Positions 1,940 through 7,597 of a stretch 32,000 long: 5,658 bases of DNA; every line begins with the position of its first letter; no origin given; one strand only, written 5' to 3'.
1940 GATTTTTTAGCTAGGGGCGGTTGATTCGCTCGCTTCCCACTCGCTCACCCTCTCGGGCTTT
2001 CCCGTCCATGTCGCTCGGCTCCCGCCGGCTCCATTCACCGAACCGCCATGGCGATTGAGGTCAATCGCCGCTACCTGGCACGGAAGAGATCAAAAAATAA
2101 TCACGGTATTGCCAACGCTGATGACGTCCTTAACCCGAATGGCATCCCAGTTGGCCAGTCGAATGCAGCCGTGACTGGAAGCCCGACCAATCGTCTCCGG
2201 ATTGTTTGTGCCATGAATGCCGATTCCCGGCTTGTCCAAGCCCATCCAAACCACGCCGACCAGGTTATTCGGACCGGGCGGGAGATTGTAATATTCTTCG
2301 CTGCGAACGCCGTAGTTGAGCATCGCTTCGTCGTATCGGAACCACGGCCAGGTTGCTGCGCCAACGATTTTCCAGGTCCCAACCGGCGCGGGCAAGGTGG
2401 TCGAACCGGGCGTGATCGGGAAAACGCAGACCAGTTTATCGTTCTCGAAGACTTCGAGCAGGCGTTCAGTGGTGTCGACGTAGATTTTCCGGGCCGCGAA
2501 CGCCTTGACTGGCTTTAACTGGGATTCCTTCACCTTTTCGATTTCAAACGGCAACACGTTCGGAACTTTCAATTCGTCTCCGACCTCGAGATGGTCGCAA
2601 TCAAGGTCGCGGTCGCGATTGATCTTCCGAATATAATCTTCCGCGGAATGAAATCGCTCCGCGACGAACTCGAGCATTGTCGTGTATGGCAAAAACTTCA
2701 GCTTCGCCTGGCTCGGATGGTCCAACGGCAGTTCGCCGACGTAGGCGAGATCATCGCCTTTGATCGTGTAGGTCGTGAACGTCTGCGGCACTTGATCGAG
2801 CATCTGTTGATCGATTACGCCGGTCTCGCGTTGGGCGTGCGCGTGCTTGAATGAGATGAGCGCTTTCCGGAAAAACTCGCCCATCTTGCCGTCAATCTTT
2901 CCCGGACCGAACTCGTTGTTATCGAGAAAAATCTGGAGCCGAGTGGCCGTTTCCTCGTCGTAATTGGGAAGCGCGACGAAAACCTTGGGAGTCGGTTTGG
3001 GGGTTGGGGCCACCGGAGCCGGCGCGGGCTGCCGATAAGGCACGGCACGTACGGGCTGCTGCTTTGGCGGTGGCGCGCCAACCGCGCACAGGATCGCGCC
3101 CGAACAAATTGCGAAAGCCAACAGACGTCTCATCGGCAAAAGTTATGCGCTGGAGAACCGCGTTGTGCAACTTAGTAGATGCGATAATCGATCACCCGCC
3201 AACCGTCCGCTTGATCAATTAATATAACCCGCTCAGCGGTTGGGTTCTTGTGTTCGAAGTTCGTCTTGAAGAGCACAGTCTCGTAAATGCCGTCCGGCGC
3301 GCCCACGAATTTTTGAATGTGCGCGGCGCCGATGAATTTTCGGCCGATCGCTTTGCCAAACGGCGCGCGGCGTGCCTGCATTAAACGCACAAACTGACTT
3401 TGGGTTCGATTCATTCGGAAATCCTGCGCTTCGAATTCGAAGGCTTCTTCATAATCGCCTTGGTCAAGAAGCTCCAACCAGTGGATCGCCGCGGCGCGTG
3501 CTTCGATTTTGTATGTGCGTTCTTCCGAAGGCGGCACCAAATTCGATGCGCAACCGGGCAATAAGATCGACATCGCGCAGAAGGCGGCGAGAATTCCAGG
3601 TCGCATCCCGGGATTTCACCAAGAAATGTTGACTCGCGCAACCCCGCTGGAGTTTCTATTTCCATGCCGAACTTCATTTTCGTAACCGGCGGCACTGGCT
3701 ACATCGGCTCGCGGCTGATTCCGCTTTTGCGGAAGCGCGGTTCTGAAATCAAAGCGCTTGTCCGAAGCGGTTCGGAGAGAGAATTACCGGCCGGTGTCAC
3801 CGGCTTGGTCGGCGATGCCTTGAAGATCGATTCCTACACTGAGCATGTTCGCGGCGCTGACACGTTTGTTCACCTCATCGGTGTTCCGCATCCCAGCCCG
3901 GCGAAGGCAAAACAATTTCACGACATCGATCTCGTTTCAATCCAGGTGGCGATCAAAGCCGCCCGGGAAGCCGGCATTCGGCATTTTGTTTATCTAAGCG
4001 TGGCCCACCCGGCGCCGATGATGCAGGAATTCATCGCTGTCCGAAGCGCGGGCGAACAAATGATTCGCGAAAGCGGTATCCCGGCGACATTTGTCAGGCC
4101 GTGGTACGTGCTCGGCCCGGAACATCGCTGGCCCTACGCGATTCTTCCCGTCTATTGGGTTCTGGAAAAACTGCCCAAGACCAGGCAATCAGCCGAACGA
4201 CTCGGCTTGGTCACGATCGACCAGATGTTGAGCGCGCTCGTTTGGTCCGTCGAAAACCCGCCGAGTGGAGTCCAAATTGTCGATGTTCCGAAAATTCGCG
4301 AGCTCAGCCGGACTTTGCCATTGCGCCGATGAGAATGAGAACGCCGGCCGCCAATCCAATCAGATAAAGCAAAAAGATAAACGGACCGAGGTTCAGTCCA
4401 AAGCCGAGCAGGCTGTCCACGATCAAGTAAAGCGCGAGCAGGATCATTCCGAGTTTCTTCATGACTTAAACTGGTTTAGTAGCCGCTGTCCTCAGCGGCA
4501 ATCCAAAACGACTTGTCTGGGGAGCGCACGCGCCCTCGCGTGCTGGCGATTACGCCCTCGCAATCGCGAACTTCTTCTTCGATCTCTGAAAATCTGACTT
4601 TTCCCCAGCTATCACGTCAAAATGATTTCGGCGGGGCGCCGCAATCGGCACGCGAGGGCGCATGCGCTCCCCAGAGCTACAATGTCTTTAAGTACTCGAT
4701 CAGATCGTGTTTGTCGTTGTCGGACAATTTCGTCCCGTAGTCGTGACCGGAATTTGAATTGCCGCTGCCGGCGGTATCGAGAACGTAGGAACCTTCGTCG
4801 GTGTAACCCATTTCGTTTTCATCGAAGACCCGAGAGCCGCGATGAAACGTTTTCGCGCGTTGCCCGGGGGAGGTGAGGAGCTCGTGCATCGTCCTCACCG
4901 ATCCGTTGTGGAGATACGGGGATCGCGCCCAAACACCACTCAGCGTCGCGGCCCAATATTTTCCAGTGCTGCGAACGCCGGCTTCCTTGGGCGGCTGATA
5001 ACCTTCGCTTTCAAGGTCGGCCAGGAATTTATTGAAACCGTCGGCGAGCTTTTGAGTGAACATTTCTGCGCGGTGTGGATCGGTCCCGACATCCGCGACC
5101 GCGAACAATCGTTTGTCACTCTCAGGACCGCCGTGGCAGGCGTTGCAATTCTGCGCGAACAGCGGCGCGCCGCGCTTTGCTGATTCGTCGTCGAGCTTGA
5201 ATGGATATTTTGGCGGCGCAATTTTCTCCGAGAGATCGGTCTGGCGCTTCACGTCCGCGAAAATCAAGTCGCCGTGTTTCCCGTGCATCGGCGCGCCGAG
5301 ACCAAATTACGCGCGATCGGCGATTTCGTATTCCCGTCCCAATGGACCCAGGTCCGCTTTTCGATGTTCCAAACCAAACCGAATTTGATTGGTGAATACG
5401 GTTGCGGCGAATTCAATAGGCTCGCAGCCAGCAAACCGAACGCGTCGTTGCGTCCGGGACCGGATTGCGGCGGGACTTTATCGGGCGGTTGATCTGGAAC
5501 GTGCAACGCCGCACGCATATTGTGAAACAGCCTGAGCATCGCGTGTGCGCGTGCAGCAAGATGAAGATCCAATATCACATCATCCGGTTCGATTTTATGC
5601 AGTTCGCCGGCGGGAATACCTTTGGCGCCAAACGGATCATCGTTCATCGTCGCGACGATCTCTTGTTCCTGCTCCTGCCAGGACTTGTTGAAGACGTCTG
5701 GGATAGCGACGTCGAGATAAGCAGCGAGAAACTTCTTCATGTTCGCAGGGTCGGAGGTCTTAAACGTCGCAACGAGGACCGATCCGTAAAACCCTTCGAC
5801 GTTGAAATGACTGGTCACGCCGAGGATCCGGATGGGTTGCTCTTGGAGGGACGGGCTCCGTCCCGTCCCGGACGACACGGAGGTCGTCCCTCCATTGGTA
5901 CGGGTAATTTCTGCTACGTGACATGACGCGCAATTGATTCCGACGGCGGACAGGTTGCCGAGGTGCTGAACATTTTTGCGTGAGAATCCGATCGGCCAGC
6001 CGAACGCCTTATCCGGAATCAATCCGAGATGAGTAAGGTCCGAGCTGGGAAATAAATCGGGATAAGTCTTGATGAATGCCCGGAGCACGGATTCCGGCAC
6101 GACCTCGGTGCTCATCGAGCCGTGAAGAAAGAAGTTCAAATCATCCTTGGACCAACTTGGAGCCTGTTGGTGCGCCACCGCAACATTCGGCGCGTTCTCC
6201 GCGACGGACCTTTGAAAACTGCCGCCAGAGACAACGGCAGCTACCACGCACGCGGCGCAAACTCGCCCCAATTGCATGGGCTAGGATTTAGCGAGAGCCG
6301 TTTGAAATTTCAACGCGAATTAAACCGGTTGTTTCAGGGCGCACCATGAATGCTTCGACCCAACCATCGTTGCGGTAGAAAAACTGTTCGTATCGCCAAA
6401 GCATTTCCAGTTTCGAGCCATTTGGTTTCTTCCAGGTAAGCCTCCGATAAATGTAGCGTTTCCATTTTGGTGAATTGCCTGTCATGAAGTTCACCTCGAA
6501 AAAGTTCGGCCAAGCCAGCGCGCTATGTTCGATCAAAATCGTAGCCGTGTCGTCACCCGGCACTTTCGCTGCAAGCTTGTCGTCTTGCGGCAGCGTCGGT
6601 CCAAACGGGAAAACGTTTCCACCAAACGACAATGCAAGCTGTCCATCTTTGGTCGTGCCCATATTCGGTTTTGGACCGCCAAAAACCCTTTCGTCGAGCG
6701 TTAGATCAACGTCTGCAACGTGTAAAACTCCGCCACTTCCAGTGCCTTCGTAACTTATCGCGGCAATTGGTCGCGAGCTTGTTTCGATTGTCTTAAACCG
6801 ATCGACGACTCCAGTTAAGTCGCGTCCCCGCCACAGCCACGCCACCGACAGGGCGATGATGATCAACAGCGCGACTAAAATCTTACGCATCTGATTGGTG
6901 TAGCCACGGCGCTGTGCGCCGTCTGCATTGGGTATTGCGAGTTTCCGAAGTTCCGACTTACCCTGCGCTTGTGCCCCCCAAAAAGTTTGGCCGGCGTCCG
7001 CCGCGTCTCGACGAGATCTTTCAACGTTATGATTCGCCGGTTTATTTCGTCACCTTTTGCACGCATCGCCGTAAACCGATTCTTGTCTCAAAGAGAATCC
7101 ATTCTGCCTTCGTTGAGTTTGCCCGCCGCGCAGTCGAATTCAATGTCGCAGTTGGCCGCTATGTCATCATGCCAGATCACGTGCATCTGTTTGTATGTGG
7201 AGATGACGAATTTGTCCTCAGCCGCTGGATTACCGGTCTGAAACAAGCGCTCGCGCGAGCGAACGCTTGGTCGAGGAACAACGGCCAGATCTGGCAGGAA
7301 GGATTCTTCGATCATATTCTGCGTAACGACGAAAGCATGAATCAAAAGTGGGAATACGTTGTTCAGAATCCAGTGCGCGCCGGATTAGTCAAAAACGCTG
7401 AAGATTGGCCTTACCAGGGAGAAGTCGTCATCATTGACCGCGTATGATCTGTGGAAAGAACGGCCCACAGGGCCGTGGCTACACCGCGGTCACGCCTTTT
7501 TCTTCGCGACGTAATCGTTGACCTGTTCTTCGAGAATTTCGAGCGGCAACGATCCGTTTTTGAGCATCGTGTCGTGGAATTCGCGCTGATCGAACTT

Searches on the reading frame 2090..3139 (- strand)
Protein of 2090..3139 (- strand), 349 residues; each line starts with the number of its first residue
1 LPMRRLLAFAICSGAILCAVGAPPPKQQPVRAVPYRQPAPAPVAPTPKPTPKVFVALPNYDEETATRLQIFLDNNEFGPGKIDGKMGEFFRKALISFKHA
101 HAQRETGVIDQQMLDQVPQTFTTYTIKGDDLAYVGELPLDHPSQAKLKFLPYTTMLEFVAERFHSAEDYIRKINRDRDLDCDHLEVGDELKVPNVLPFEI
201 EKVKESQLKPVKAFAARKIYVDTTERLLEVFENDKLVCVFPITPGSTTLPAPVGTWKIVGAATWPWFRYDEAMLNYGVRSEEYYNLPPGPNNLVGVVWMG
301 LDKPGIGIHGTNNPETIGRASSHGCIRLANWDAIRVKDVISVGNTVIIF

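Call 79: search_protein_families(library=pfam, proteins=[window:2090-3139:-], max_evalue=0.001)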
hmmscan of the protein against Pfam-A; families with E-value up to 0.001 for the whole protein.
window:2090-3139:- (349 aa): 2 families
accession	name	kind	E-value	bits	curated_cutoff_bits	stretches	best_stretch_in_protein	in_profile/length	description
PF03734.19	YkuD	-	8.6e-24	85.2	23.4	1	217-348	2-146/146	L,D-transpeptidase catalytic domain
PF01471.23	PG_binding_1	-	3.6e-05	24.3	23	1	66-115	6-55/57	Putative peptidoglycan binding domain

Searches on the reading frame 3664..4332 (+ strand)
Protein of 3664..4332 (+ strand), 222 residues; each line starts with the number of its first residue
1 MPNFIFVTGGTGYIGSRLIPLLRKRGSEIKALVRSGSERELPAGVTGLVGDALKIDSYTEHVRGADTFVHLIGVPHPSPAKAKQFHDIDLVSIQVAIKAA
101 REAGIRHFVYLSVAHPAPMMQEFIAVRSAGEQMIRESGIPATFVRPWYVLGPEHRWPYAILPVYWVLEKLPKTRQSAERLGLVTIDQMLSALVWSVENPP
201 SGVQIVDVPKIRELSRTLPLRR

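Call 79: search_protein_families(library=pfam, proteins=[window:3664-4332:+], max_evalue=0.001)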
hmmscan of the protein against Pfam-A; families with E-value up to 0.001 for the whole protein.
window:3664-4332:+ (222 aa): 4 families
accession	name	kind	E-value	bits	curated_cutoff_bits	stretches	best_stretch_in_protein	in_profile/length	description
PF13460.12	NAD_binding_10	-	1.7e-15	57.8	27.2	1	9-148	1-145/184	NAD(P)H-binding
PF01370.27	Epimerase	-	9e-14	51.9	20.9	1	5-122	1-124/240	NAD dependent epimerase/dehydratase family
PF05368.20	NmrA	-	1.9e-12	47.9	27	1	4-147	4-151/298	NmrA-like family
PF01073.25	3Beta_HSD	-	1.6e-06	27.8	22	1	7-115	2-118/280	3-beta hydroxysteroid dehydrogenase/isomerase family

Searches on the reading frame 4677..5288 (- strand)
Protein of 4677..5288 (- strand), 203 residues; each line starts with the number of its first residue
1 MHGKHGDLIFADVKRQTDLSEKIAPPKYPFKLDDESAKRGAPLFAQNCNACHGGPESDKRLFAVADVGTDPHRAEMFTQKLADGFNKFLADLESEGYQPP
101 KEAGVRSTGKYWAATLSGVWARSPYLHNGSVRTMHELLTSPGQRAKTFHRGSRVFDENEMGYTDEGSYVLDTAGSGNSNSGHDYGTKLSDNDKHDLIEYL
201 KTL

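Call 79: search_protein_families(library=pfam, proteins=[window:4677-5288:-], max_evalue=0.001)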
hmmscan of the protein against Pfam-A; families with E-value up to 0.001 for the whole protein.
window:4677-5288:- (203 aa): 3 families
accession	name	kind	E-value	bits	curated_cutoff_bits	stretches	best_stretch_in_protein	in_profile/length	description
PF21419.2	RoxA-like_Cyt-c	-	4.4e-13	49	26.7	1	111-148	2-38/39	RoxA-like, cytochrome c-like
PF13442.11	Cytochrome_CBB3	-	5e-07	30.4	27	1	36-86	2-46/68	Cytochrome C oxidase, cbb3-type, subunit III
PF00034.26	Cytochrom_C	-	0.00016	23.3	21.3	0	37-70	1-27/90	Cytochrome c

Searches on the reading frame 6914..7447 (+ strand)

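Call 79: search_protein_families(library=pfam, proteins=[window:6914-7447:+], max_evalue=0.001)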
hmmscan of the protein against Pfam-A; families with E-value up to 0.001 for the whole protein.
window:6914-7447:+ (177 aa): 1 family
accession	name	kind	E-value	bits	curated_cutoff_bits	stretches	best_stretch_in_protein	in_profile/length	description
PF01797.21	Y1_Tnp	-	2e-08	34.8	23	1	44-149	7-118/121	Transposase IS200 like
